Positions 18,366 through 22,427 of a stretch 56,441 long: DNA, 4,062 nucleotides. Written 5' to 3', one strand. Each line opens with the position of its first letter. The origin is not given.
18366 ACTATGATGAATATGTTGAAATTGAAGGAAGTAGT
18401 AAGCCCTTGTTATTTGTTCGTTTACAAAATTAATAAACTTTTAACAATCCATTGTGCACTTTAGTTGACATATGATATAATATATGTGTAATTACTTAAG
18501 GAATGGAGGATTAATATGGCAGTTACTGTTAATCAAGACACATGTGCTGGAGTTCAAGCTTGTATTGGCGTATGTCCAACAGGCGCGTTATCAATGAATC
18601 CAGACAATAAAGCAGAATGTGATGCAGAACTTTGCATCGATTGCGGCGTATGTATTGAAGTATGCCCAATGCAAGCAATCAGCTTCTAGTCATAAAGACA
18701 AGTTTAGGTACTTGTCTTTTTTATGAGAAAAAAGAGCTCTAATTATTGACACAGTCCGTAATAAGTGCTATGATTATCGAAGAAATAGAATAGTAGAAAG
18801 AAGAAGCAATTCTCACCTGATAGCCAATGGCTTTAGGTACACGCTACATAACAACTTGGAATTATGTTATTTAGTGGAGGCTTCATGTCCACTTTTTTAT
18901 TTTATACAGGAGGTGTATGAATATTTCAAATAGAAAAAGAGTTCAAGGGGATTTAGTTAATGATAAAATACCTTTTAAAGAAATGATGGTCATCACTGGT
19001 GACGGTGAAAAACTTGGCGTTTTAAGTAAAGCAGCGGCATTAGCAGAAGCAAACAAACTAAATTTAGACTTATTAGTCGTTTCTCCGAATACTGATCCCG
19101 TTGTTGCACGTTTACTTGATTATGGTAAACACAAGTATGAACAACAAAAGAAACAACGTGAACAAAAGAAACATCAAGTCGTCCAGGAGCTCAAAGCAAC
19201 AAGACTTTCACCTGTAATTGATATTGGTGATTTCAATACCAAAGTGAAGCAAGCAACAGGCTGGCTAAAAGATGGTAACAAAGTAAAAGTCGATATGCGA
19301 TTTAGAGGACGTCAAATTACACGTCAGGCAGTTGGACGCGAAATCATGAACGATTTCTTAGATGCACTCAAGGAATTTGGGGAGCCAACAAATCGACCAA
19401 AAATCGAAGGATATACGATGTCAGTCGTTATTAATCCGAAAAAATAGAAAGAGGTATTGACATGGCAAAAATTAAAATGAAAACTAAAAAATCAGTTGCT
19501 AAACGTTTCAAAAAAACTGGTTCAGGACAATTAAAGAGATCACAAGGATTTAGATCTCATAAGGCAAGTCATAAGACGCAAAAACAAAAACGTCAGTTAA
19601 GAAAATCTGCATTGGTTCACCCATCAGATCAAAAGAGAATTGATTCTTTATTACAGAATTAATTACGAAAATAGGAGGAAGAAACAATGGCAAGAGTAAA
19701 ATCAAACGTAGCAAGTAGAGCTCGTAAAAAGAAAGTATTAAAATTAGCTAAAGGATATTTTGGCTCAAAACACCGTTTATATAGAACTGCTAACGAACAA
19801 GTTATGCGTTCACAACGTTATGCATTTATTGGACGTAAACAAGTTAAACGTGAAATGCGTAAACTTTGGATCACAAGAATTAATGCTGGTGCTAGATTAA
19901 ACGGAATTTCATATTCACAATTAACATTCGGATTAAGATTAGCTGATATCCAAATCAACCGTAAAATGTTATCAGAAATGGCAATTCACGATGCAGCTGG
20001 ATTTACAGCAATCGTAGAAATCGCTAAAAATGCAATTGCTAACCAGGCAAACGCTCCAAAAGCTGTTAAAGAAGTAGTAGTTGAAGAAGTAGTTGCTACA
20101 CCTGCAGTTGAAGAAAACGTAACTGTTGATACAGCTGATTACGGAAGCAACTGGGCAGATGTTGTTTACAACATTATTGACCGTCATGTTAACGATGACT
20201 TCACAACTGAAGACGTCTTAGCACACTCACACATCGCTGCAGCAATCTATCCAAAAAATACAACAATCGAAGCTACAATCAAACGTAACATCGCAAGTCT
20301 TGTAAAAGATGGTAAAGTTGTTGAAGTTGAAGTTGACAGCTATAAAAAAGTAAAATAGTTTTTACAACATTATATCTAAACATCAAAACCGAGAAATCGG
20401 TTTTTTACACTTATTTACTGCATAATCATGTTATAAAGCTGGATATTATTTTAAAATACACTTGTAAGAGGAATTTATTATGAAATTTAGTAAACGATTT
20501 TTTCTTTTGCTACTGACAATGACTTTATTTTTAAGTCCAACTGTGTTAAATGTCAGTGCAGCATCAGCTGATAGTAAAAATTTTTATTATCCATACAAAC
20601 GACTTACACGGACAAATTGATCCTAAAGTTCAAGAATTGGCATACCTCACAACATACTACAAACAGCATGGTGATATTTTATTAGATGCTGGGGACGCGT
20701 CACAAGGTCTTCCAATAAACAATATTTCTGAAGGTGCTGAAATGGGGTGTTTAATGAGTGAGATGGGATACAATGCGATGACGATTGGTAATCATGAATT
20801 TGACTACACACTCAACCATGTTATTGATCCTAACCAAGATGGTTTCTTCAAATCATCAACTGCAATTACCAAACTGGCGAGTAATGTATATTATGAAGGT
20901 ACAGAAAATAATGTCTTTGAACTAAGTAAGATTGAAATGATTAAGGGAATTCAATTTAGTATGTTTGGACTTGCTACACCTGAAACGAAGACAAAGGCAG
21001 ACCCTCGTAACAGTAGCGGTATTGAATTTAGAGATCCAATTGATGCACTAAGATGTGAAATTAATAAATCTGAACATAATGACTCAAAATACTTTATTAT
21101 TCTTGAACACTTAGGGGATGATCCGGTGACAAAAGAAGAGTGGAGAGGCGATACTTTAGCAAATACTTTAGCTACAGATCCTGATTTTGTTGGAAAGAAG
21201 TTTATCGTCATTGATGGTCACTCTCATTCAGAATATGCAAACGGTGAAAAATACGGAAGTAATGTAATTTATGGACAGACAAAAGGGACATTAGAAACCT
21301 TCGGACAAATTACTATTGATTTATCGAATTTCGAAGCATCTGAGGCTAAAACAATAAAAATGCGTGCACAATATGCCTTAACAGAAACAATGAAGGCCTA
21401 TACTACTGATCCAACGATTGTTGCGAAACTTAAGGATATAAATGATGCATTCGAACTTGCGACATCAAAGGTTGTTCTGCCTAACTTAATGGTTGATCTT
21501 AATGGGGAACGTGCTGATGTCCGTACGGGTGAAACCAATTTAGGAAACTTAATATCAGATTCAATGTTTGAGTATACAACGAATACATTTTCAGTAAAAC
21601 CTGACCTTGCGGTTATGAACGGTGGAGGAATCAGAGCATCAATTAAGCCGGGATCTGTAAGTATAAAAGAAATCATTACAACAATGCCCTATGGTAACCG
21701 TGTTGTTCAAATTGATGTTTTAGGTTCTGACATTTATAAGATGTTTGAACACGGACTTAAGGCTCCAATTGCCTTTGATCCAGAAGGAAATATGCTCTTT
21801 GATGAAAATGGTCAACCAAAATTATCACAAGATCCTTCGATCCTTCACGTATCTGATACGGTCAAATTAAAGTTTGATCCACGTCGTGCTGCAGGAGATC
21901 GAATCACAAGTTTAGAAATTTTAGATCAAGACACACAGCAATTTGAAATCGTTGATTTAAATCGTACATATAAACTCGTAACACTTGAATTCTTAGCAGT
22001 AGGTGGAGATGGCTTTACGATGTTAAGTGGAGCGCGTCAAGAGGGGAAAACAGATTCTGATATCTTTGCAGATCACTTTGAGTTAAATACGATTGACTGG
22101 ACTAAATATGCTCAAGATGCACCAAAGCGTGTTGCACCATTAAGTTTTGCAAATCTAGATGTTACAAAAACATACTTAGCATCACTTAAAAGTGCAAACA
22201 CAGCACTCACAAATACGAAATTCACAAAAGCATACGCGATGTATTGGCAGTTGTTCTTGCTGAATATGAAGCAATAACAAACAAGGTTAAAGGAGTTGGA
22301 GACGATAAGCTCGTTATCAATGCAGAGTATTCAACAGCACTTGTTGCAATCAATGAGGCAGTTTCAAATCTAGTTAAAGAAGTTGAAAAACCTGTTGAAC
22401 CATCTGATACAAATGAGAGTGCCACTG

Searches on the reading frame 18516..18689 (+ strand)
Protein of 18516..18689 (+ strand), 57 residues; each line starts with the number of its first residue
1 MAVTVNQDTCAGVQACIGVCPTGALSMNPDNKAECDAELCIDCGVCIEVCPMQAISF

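Call 38: search_protein_families(library=pfam, proteins=[window:18516-18689:+], max_evalue=0.01)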
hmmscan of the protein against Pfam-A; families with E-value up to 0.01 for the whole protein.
window:18516-18689:+ (57 aa): 14 families
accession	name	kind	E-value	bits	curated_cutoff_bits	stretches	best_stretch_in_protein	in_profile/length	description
PF00037.32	Fer4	-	2.4e-11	43.4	21.1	2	36-56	4-24/24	4Fe-4S binding domain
PF12838.12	Fer4_7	-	6.3e-10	39.8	27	2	10-54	2-52/52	4Fe-4S dicluster domain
PF12837.12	Fer4_6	-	5.7e-09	35.9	25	1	36-55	5-24/24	4Fe-4S binding domain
PF14697.11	Fer4_21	-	1.5e-08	35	35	1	4-56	2-58/59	4Fe-4S dicluster domain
PF13237.11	Fer4_10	-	4.6e-08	33.3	25.5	1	3-51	2-53/53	4Fe-4S dicluster domain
PF12797.12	Fer4_2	-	3.5e-07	30.2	24.5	1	36-51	6-21/22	4Fe-4S binding domain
PF25160.1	LdpA_Fe-S-bd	-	9.8e-07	28.9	27.6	1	14-56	7-44/49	LdpA Fe-S cluster-binding domain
PF13484.11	Fer4_16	-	2.1e-06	28.8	30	1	40-56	2-18/66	4Fe-4S double cluster binding domain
PF13187.11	Fer4_9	-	5e-06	26.9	27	1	10-55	2-52/52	4Fe-4S dicluster domain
PF12800.12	Fer4_4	-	6.7e-06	26.4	24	1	38-53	2-17/17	4Fe-4S binding domain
PF12798.12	Fer4_3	-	7.3e-05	23.7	27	1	40-54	1-15/15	4Fe-4S binding domain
PF13183.11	Fer4_8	-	0.0009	20.2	27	0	37-52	2-17/68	4Fe-4S dicluster domain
PF13370.11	Fer4_13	-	0.001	20.2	24.5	0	36-52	2-18/58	4Fe-4S single cluster domain of Ferredoxin I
PF13534.11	Fer4_17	-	0.0023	18.9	22.2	1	31-53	37-59/61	4Fe-4S dicluster domain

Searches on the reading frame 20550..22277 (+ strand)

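Call 38: search_protein_families(library=pfam, proteins=[window:20550-22277:+], max_evalue=0.01)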
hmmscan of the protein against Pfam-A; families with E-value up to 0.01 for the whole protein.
window:20550-22277:+ (575 aa): 2 families
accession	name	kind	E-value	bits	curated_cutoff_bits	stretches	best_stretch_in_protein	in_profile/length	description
PF02872.23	5_nucleotid_C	-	3.1e-33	115.6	23.6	1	318-493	11-157/158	5'-nucleotidase, C-terminal domain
PF00149.33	Metallophos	-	0.00012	23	21.5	1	13-226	3-189/191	Calcineurin-like phosphoesterase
